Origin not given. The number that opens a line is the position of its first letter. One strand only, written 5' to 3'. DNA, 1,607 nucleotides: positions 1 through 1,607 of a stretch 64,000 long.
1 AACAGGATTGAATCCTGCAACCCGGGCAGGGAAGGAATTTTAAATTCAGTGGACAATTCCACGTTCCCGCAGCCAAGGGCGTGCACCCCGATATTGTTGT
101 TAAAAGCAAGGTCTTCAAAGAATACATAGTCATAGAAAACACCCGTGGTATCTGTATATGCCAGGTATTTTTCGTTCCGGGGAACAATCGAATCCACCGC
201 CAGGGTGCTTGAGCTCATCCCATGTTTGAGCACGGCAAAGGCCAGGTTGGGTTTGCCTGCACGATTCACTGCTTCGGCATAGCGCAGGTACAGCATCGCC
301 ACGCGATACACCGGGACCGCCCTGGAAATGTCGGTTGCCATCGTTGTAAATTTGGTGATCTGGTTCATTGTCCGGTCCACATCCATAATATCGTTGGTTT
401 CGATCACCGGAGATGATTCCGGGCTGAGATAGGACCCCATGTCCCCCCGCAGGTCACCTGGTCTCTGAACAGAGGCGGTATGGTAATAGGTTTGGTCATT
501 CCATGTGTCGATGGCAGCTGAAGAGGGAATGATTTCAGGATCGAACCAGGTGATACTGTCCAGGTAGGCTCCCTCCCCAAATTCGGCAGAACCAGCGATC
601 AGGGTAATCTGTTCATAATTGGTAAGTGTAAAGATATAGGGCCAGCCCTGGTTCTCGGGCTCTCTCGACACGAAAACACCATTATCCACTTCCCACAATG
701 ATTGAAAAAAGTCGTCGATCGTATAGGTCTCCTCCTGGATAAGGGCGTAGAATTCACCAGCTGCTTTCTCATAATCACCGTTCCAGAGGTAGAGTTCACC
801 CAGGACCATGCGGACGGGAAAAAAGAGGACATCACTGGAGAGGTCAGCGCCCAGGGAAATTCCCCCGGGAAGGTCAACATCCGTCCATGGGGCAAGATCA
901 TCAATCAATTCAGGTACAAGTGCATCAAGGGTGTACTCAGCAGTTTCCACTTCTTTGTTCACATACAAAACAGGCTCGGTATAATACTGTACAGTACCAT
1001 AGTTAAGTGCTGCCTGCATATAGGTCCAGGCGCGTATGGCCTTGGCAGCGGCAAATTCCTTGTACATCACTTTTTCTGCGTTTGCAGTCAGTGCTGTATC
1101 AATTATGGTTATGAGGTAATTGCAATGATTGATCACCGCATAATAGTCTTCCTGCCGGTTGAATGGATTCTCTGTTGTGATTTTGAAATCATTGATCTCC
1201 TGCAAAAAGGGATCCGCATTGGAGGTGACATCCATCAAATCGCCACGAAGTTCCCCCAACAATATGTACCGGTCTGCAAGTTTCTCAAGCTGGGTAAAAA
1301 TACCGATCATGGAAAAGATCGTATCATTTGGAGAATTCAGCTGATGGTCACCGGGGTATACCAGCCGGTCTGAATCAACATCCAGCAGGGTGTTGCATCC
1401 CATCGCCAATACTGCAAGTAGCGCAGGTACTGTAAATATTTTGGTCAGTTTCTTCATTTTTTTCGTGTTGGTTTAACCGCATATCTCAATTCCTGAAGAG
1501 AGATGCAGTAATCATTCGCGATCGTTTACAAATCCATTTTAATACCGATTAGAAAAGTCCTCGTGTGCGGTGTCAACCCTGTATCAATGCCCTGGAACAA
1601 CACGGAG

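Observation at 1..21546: Atypical PUL operon: CotH, GH(PF11790-like), FAS1, SusC, SusD, FAS1, FAS1, SusC, SusD on one strand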

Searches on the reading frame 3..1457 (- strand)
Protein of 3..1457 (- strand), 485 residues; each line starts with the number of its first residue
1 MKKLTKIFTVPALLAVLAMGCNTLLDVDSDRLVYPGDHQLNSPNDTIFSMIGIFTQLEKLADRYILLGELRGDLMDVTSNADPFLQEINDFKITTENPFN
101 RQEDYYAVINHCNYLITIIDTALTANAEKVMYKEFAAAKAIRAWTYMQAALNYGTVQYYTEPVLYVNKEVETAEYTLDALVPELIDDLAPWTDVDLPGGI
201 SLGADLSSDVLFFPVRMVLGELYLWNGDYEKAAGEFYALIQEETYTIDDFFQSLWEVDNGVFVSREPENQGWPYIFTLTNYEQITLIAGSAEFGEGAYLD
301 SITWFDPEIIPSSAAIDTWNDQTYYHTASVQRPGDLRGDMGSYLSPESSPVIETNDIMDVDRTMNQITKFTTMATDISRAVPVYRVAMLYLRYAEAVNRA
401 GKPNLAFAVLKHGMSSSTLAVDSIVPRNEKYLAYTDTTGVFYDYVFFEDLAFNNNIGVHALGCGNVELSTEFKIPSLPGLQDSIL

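Call 6: search_protein_families(library=pfam, proteins=[window:3-1457:-], max_evalue=0.01)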
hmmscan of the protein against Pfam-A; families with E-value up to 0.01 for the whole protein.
window:3-1457:- (485 aa): 2 families
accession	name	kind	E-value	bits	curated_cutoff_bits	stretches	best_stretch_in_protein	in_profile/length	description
PF07980.17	SusD_RagB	-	0.00098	19.3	23.1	1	371-408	146-183/297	SusD family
PF14322.12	SusD-like_3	-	0.0089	16.7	27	0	84-188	60-158/191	Starch-binding associating with outer membrane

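Call 28: find_homologous_proteins(query=window:3-1457:-, max_evalue=0.00001)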
Query window:3-1457:- (485 aa): 1403 proteins with E <= 0.00001 among 8000 candidates; the best 120 are listed.
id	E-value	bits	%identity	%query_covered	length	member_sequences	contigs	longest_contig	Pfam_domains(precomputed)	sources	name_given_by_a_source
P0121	0.0e+0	1045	94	100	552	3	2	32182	PF07980.18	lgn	-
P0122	1.5e-205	702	65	97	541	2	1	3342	PF07980.18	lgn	-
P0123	4.5e-205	700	65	96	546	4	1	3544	PF07980.18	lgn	-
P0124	1.9e-201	688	64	100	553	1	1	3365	PF07980.18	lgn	-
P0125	2.9e-200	684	63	100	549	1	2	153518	PF07980.18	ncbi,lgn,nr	ncbi:MAG: RagB/SusD family nutrient uptake outer membrane protein [Bacteroidales bacterium]|nr:RagB/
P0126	1.3e-198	679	62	100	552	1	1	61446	PF07980.18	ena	-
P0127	5.8e-192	657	61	100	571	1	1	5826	PF07980.18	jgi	-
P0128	4.4e-189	647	60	100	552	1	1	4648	PF07980.18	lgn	-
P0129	1.2e-188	646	60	98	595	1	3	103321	PF07980.18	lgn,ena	-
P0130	1.2e-187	643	60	100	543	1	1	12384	PF07980.18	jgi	jgi:hypothetical protein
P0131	4.4e-186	638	61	100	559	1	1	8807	PF07980.18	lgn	-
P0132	4.0e-185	634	59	100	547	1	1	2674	PF07980.18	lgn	-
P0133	1.1e-179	616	58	100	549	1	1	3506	PF07980.18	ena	-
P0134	1.4e-179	616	58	100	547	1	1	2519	PF07980.18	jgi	jgi:starch-binding outer membrane protein, SusD/RagB family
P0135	9.6e-179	613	57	100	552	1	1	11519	PF07980.18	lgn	-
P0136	5.6e-177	607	57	100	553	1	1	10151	PF07980.18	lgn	-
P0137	5.4e-176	604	58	100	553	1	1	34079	PF07980.18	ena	-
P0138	8.8e-176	604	57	100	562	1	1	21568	PF07980.18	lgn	-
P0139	8.9e-175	600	57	100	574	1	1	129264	PF07980.18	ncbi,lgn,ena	-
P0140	8.9e-175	600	58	100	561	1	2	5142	PF07980.18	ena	-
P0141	1.1e-174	600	57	100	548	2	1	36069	PF07980.18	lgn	-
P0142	1.5e-174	599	57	100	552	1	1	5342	PF07980.18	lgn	-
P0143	1.4e-173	596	58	100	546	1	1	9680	PF07980.18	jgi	jgi:starch-binding outer membrane protein, SusD/RagB family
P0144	3.5e-173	595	58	100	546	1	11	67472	PF07980.18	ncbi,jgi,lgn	jgi:starch-binding outer membrane protein, SusD/RagB family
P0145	1.4e-172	593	56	100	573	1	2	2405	PF07980.18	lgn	-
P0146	1.6e-172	593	57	100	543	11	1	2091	PF07980.18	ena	-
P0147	1.9e-172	593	56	100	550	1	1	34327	PF07980.18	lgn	-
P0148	3.7e-172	592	56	100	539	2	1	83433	PF07980.18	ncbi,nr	ncbi:MAG: RagB/SusD family nutrient uptake outer membrane protein [Bacteroidales bacterium]|nr:RagB/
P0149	4.5e-172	591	57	100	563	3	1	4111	PF07980.18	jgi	jgi:hypothetical protein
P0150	4.5e-172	591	56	100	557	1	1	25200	PF07980.18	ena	-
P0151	6.5e-172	591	57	100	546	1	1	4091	PF07980.18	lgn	-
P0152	2.7e-171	589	57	100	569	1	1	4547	PF07980.18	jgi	-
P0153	2.8e-171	589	57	100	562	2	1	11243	PF07980.18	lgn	-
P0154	3.1e-171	589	56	100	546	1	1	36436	PF07980.18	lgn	-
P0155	3.6e-171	588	56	100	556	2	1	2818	PF07980.18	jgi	-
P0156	3.8e-171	588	57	100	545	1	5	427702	PF07980.18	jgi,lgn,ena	-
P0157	9.5e-171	587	57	100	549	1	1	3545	PF07980.18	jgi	jgi:hypothetical protein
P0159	2.3e-170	586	56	100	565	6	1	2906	PF07980.18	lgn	-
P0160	2.4e-170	586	56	100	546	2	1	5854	PF07980.18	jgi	jgi:tetratricopeptide (TPR) repeat protein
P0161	3.5e-170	585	57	100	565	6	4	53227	PF07980.18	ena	-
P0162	3.7e-170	585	57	100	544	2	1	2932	PF07980.18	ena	-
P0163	6.6e-170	584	56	100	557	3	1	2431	PF07980.18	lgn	-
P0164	1.3e-169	583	57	100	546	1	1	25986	PF07980.18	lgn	-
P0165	1.6e-169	583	56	100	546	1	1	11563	PF07980.18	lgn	-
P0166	3.4e-169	582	55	100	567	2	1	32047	PF07980.18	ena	-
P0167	4.3e-169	581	56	100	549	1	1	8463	PF07980.18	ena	-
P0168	5.1e-169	581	56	100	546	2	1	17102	PF07980.18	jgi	-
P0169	6.0e-169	581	56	100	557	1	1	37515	PF07980.18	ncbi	-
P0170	1.2e-168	580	57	100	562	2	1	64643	PF07980.18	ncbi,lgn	-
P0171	1.6e-168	580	56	100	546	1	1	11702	PF07980.18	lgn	-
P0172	1.7e-168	580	56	100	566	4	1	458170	PF07980.18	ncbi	-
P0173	2.6e-168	579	56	100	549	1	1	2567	PF07980.18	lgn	-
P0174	3.2e-168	579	56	100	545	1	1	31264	PF07980.18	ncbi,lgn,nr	ncbi:MAG: RagB/SusD family nutrient uptake outer membrane protein [Bacteroidales bacterium]|nr:RagB/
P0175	3.9e-168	578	55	100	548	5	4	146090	PF07980.18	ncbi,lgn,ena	-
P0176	6.0e-168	578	54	100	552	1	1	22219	PF07980.18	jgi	jgi:hypothetical protein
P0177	7.0e-168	578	56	100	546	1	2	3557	PF07980.18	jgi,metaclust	metaclust:\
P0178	7.5e-168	577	56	98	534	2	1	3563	PF07980.18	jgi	-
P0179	7.7e-168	577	52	100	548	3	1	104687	PF07980.18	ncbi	-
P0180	8.0e-168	577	56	100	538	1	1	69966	PF07980.18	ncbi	-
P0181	1.6e-167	576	56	100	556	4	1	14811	PF07980.18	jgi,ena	-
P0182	1.7e-167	576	55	100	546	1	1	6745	PF07980.18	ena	-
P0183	1.8e-167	576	56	100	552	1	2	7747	PF07980.18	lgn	-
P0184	2.4e-167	576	56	100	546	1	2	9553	PF07980.18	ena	-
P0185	2.6e-167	576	56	100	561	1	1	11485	PF07980.18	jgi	-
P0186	3.1e-167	575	55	100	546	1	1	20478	PF07980.18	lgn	-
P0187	3.9e-167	575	55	100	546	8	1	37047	PF07980.18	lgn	-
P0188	4.9e-167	575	56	100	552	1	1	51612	PF07980.18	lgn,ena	-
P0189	7.2e-167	574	56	100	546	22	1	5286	PF07980.18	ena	-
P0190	9.0e-167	574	55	100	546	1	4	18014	PF07980.18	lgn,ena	-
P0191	1.4e-166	573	55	100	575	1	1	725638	PF07980.18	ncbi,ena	-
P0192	1.9e-166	573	56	100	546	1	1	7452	PF07980.18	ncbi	-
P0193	2.4e-166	572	55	100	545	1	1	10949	PF07980.18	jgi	jgi:tetratricopeptide (TPR) repeat protein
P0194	2.7e-166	572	55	100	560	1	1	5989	PF07980.18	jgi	-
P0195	2.7e-166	572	55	100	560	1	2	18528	PF07980.18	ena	-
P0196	4.7e-166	571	57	100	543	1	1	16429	PF07980.18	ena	-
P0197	8.3e-166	571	55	100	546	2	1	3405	PF07980.18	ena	-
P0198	2.2e-165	569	55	100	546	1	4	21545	PF07980.18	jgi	-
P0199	3.1e-165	569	55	100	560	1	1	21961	PF07980.18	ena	-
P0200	4.0e-165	568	55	100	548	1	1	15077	PF07980.18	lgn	-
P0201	7.1e-165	568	55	100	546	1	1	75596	PF07980.18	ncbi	ncbi:MAG: RagB/SusD family nutrient uptake outer membrane protein [Prolixibacteraceae bacterium]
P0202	7.1e-165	568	56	100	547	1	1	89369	PF07980.18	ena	-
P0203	2.2e-164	566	55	100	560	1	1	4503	PF07980.18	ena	-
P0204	1.4e-163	563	55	98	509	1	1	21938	PF07980.18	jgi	jgi:starch-binding outer membrane protein, SusD/RagB family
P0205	2.4e-163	563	55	100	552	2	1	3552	PF07980.18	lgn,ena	-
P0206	1.4e-162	560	55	100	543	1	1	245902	PF07980.18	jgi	jgi:hypothetical protein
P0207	1.7e-161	556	56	97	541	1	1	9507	PF07980.18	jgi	jgi:hypothetical protein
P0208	2.6e-161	556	54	100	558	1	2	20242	PF07980.18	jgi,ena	-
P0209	3.1e-161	556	55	100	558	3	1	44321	PF07980.18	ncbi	-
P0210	7.9e-161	554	55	100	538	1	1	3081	PF07980.18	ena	-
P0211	1.3e-160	554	55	100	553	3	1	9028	PF07980.18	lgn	-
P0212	1.9e-160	553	54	100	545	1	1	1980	PF07980.18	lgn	-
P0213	4.5e-160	552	52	100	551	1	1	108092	PF07980.18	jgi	jgi:hypothetical protein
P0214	6.0e-160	551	54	100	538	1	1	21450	PF07980.18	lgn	-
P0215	2.8e-158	546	54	98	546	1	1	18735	PF07980.18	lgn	-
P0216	1.3e-157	544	51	98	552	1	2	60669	PF07980.18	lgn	-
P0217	1.3e-157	544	53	100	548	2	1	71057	PF07980.18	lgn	-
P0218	6.6e-157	541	56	93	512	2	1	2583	PF07980.18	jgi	jgi:hypothetical protein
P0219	7.4e-156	538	56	93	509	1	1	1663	PF07980.18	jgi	jgi:hypothetical protein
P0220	9.5e-156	537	55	100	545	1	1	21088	PF07980.18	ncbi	-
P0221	1.2e-155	537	55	93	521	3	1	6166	PF07980.18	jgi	jgi:hypothetical protein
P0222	1.6e-155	537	51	100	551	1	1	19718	PF07980.18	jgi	-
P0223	5.2e-155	535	52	100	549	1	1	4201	PF07980.18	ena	-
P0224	2.8e-154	533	52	100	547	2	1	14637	PF07980.18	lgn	-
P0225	8.1e-153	528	52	100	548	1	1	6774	PF07980.18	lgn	-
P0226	1.3e-151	524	47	99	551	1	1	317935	PF07980.18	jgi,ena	-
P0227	5.9e-151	522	55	90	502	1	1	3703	PF07980.18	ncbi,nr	ncbi:MAG: RagB/SusD family nutrient uptake outer membrane protein, partial [Salinivirgaceae bacteriu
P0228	9.3e-151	521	50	100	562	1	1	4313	PF07980.18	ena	-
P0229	2.4e-150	520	53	100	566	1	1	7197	PF07980.18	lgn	-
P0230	2.4e-149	516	52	98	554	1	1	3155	PF07980.18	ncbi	-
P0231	4.1e-149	516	51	100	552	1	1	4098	PF07980.18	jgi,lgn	-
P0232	2.1e-147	510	49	100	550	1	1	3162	PF07980.18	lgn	-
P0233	4.9e-147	509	50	100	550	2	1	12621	PF07980.18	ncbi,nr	ncbi:MAG: RagB/SusD family nutrient uptake outer membrane protein [Prolixibacteraceae bacterium]|nr:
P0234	7.2e-147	508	48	100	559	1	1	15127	PF07980.18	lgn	-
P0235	7.9e-147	508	49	100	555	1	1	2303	PF07980.18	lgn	-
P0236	1.4e-141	491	52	100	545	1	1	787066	PF07980.18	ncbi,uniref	ncbi:hypothetical protein ACT3CD_00440 [Geofilum sp. OHC36d9]|uniref:hypothetical protein n=1 Tax=Ge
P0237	2.2e-141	490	55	87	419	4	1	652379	PF07980.18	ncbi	-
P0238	2.7e-141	490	49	100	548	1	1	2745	PF07980.18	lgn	-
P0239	3.5e-141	489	49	100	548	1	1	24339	PF07980.18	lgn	-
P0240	5.1e-141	489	49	100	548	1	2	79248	PF07980.18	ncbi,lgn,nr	ncbi:MAG: RagB/SusD family nutrient uptake outer membrane protein [Bacteroidales bacterium]|nr:RagB/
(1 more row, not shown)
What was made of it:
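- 1..1457 (-): SusD2: second SusD/RagB-like lipoprotein (Cys21). It is truncated by the window edge, with 485 of about 550 aa present. Homologs are 545-552 aa and carry PF07980 (call 28).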

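Call 29: find_encoding_contigs(protein=P0121, flank=10000, max_places=1)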
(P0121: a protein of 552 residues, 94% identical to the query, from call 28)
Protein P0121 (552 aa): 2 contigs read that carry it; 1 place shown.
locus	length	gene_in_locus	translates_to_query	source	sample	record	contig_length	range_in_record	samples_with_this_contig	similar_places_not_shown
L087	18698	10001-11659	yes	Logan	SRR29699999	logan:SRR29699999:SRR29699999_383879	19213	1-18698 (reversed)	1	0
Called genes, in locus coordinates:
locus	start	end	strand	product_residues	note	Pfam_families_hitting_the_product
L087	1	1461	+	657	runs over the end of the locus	?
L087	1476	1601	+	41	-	-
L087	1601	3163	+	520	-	PF14322:SusD-like_3, PF07980:SusD_RagB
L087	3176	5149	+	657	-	PF02469:Fasciclin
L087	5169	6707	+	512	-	PF02469:Fasciclin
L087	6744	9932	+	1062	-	PF13715:CarbopepD_reg_2, PF07715:Plug, PF00593:TonB_dep_Rec_b-barrel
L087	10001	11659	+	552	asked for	PF07980:SusD_RagB (faint)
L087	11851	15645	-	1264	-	PF13385:Laminin_G_3, PF12733:Cadherin-like, PF19755:DUF6242 (faint), PF13385:Laminin_G_3, PF12733:Cadherin-like (weak), PF18962:Por_Secre_tail (weak)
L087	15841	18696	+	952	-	?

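Call 30: find_encoding_contigs(protein=P0125, flank=10000, max_places=1)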
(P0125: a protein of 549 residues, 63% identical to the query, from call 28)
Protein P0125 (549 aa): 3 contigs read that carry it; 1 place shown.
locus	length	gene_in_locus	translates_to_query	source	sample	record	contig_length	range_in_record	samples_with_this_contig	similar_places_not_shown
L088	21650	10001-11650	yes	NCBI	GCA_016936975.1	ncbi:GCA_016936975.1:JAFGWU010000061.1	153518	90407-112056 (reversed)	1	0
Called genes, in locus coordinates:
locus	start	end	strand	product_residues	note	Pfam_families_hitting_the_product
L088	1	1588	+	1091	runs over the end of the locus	PF13620:CarboxypepD_reg (weak), PF13715:CarbopepD_reg_2, PF07715:Plug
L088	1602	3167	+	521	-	PF14322:SusD-like_3, PF07980:SusD_RagB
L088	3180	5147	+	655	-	PF02469:Fasciclin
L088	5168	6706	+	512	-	PF02469:Fasciclin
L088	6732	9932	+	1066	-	PF13620:CarboxypepD_reg (weak), PF13715:CarbopepD_reg_2, PF07715:Plug, PF00593:TonB_dep_Rec_b-barrel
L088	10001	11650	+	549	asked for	PF07980:SusD_RagB (faint)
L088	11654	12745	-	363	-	-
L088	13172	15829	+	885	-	PF07705:CARDB, PF13004:BACON (faint), PF19190:BACON_2, PF18962:Por_Secre_tail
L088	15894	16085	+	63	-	-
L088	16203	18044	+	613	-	PF13364:BetaGal_ABD2 (weak), PF02837:Glyco_hydro_2_N (weak), PF03629:SASA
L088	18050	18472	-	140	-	PF01741:MscL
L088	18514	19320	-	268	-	PF06439:3keto-disac_hyd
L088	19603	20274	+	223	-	PF13441:Gly-zipper_YMGG, PF13488:Gly-zipper_Omp, PF00691:OmpA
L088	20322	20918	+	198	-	PF13505:OMP_b-brl, PF13568:OMP_b-brl_2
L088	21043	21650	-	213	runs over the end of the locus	-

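Call 31: find_encoding_contigs(protein=P0236, flank=10000, max_places=1)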
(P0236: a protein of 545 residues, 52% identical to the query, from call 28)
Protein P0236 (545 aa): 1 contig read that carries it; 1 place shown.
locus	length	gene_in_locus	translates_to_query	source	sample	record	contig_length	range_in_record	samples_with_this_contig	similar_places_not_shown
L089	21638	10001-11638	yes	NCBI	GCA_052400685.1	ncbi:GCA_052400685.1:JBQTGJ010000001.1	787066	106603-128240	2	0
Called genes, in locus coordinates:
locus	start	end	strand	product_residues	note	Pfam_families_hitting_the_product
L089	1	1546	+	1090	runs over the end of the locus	PF13620:CarboxypepD_reg (weak), PF13715:CarbopepD_reg_2, PF07715:Plug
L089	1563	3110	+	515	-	PF14322:SusD-like_3, PF07980:SusD_RagB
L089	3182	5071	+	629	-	PF02469:Fasciclin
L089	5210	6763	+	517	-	PF02469:Fasciclin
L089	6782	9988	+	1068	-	PF07715:Plug, PF00593:TonB_dep_Rec_b-barrel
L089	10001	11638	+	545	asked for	PF07980:SusD_RagB (faint)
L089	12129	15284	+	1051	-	PF12733:Cadherin-like (weak), PF13385:Laminin_G_3, PF18962:Por_Secre_tail (weak)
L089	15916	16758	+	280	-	PF00515:TPR_1 (faint), PF07719:TPR_2 (faint), PF13176:TPR_7 (faint), PF13181:TPR_8 (faint), PF13424:TPR_12 (faint), PF13431:TPR_17 (faint), PF13432:TPR_16 (faint), PF14559:TPR_19 (faint), +5 more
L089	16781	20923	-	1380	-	PF08450:SGL (faint), PF07494:Reg_prop (weak), PF07495:Y_Y_Y, PF00512:HisKA, PF02518:HATPase_c, PF00072:Response_reg, PF00165:HTH_AraC, PF12833:HTH_18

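Call 32: search_protein_families(library=ncbifam, proteins=[window:3-1457:-], max_evalue=0.01)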
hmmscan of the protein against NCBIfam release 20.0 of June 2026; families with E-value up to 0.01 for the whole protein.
window:3-1457:- (485 aa): 0 families

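Call 59: search_protein_families(library=pfam, proteins=[L087:15841-18696:+], max_evalue=0.001)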
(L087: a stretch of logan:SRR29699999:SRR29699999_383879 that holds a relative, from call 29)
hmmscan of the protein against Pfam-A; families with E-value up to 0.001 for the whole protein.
L087:15841-18696:+ (952 aa): 4 families
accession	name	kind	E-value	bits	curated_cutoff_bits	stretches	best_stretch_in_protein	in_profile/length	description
PF20578.4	aBig_2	-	1.8e-31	108.3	27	2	480-554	10-87/89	Atrophied bacterial Ig domain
PF13385.13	Laminin_G_3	-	5.8e-23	82.2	27.6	2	128-237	44-151/151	Concanavalin A-like lectin/glucanases superfamily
PF04616.20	Glyco_hydro_43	-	5.9e-10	39.4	32.2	1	700-892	9-190/288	Glycosyl hydrolases family 43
PF00251.26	Glyco_hydro_32N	-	6.5e-06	26.3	22.1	1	651-749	80-173/307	Glycosyl hydrolases family 32 N-terminal domain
